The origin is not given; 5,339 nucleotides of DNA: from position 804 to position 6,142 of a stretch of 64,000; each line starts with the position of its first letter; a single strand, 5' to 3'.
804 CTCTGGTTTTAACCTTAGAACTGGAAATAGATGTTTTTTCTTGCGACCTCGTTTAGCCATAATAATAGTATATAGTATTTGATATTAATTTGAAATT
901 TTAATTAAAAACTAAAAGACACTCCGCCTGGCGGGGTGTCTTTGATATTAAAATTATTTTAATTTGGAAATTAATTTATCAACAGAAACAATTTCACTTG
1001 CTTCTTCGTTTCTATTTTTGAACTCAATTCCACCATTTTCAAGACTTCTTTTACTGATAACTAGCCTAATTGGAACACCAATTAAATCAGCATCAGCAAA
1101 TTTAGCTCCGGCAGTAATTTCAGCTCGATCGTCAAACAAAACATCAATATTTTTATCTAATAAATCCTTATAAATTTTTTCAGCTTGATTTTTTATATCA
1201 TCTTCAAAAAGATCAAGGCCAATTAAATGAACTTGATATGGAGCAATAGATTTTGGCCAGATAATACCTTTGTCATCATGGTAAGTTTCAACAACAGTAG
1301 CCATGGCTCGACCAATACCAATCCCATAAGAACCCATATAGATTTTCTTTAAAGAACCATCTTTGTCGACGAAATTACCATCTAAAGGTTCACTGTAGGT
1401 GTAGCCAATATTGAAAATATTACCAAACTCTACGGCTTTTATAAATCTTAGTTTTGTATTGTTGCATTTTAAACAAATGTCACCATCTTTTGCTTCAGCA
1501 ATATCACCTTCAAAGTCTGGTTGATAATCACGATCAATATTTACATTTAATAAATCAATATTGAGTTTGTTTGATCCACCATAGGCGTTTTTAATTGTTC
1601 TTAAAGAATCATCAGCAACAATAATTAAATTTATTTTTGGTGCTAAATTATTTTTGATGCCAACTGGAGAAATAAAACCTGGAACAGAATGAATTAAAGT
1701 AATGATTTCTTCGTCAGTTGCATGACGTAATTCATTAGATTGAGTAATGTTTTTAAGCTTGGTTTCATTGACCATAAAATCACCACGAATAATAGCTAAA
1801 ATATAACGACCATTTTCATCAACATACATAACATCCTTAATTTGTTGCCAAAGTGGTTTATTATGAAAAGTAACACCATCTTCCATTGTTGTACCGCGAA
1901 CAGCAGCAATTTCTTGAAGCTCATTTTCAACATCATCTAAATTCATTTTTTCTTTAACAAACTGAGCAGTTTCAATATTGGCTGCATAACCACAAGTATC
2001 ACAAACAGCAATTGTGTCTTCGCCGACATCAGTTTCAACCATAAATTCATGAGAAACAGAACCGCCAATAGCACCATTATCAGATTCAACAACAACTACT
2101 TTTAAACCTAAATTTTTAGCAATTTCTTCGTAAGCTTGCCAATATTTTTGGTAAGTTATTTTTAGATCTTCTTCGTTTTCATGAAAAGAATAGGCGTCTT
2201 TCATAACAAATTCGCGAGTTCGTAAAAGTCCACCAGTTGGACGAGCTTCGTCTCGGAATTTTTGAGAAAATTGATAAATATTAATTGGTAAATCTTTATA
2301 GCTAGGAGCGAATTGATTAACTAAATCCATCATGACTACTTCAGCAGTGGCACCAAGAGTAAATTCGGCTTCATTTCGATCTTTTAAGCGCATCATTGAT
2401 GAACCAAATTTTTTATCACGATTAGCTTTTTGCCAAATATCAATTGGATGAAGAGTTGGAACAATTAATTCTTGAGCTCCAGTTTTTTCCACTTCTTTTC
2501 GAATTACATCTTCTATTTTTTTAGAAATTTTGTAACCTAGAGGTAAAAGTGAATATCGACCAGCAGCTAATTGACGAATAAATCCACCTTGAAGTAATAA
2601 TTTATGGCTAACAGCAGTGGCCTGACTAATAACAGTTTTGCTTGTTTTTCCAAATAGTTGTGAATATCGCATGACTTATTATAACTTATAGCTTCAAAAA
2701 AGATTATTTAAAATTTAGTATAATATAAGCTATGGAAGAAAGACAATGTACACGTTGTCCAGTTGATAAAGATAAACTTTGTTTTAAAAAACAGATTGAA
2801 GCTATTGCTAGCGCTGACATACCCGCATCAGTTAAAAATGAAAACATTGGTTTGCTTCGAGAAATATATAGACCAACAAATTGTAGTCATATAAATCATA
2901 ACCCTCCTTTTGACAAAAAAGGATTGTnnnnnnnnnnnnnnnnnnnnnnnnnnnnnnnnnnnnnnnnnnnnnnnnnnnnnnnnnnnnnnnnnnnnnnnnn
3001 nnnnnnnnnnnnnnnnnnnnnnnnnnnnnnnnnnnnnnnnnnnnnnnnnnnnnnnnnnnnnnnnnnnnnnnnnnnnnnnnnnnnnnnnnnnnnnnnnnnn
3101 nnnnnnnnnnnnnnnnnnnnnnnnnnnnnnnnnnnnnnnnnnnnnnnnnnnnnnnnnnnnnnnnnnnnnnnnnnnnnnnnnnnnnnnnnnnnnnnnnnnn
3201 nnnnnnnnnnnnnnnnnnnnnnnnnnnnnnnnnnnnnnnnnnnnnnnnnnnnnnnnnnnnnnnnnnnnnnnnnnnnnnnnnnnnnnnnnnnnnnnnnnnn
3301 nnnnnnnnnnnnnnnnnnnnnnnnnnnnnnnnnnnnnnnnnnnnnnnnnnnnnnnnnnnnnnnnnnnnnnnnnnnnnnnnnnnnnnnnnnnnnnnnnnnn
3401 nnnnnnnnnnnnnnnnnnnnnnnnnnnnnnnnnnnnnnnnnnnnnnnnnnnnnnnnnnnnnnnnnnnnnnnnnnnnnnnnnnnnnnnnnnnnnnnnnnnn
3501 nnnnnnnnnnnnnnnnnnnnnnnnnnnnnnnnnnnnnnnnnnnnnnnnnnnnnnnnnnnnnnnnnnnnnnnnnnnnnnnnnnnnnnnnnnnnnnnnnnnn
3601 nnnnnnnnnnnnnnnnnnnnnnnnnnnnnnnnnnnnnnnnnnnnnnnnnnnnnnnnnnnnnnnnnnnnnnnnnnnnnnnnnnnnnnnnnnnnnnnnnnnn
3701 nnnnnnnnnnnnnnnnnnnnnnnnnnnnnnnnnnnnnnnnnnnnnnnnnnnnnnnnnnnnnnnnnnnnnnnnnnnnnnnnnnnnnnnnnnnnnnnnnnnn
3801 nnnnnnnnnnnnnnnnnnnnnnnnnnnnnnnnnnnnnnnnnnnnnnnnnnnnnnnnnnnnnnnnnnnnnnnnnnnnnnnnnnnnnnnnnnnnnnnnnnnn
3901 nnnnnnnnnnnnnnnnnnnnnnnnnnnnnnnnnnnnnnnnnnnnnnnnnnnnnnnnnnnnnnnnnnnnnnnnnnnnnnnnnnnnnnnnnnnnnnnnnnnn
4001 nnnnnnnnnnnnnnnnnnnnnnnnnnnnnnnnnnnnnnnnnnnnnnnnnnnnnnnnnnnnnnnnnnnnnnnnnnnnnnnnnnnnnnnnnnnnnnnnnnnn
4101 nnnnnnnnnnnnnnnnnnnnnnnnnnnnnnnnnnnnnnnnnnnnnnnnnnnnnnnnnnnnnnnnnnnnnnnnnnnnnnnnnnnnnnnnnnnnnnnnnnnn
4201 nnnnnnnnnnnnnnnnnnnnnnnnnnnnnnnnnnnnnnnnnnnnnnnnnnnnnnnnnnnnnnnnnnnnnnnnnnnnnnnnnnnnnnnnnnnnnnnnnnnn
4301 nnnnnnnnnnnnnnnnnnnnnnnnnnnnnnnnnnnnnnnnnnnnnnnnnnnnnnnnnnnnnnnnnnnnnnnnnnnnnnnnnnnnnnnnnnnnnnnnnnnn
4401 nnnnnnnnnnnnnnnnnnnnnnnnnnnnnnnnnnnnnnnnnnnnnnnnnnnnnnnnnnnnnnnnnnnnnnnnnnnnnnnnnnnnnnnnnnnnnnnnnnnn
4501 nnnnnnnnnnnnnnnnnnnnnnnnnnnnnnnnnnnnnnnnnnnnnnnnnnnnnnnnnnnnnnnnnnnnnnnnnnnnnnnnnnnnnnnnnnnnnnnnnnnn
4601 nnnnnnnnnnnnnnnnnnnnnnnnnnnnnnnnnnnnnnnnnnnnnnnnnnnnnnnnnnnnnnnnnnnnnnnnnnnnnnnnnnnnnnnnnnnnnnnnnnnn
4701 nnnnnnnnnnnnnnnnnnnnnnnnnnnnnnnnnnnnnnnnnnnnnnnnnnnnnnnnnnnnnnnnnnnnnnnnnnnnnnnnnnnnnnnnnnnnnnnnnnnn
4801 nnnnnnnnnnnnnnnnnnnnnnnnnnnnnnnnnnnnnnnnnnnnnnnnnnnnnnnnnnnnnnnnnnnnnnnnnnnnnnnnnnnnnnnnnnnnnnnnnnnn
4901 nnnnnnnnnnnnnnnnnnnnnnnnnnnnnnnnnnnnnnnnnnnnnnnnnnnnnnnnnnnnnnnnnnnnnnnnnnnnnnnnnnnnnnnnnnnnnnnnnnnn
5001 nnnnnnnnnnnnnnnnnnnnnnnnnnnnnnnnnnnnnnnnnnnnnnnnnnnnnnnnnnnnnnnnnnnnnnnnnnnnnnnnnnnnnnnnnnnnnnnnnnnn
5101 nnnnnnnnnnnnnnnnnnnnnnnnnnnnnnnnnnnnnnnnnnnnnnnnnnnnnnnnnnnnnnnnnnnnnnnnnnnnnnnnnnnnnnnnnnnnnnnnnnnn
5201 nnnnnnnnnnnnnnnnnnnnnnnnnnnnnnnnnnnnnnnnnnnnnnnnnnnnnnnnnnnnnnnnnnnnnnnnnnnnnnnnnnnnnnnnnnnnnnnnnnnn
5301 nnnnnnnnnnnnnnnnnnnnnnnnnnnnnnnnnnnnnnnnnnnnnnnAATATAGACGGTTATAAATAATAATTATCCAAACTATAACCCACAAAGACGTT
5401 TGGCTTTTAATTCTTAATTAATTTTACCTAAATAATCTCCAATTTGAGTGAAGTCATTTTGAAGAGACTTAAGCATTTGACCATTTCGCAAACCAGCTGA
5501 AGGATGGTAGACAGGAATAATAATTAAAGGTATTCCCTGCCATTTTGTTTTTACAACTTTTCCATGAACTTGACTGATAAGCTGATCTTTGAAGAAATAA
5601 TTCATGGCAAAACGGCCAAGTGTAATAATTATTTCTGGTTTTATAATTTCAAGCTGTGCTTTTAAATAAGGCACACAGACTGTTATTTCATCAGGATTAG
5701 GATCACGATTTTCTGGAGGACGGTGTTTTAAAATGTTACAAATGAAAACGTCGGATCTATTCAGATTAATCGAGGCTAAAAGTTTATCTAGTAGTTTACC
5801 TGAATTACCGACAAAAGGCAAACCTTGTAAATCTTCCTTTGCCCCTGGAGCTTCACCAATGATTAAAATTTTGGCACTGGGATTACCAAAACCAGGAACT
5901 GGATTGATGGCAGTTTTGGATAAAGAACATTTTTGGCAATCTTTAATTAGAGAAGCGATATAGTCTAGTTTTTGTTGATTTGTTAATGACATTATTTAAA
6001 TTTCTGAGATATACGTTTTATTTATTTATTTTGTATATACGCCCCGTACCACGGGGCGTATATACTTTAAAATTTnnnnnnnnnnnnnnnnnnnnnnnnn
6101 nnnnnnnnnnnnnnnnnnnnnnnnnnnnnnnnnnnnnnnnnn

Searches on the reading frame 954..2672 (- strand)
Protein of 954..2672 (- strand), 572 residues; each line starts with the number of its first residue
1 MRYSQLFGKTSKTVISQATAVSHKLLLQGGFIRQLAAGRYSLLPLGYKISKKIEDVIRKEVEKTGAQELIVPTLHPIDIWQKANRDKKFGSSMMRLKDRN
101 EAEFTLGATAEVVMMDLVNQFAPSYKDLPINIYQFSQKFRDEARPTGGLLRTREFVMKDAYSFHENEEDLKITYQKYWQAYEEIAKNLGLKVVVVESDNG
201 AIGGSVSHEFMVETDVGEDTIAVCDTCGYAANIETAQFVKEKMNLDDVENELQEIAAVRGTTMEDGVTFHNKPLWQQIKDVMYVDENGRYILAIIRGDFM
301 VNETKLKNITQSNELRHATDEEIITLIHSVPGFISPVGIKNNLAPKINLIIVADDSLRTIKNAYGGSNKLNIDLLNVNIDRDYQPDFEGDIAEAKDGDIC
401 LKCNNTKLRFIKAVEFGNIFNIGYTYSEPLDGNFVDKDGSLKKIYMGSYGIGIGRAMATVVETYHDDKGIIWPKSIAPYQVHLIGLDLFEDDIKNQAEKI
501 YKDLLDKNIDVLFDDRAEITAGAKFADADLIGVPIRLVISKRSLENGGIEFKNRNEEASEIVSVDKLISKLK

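Call 43: search_protein_families(library=pfam, proteins=[window:954-2672:-], max_evalue=0.0001)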
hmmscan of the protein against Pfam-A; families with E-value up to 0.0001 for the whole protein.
window:954-2672:- (572 aa): 3 families
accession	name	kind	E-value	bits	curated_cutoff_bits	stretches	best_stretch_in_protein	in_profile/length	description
PF00587.30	tRNA-synt_2b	-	2.4e-33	116.2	29.3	1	96-464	3-179/179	tRNA synthetase class II core domain (G, H, P, S and T)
PF04073.20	tRNA_edit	-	8.9e-17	61.8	25.5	1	261-371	5-110/123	Aminoacyl-tRNA editing domain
PF03129.25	HGTP_anticodon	-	1.6e-16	60.6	21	1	490-572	11-92/94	Anticodon binding domain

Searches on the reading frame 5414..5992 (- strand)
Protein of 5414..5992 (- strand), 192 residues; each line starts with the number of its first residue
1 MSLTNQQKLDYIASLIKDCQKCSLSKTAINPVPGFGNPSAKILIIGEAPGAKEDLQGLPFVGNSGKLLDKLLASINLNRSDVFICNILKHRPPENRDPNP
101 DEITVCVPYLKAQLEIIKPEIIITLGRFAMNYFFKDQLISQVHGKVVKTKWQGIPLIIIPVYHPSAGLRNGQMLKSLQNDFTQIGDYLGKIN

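Call 3: search_protein_families(library=pfam, proteins=[window:5414-5992:-], max_evalue=0.01)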
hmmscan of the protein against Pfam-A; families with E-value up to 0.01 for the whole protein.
window:5414-5992:- (192 aa): 1 family
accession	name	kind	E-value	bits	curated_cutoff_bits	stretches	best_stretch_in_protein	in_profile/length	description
PF03167.25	UDG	-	3.6e-38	131.2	24.3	1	33-174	1-128/141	Uracil DNA glycosylase superfamily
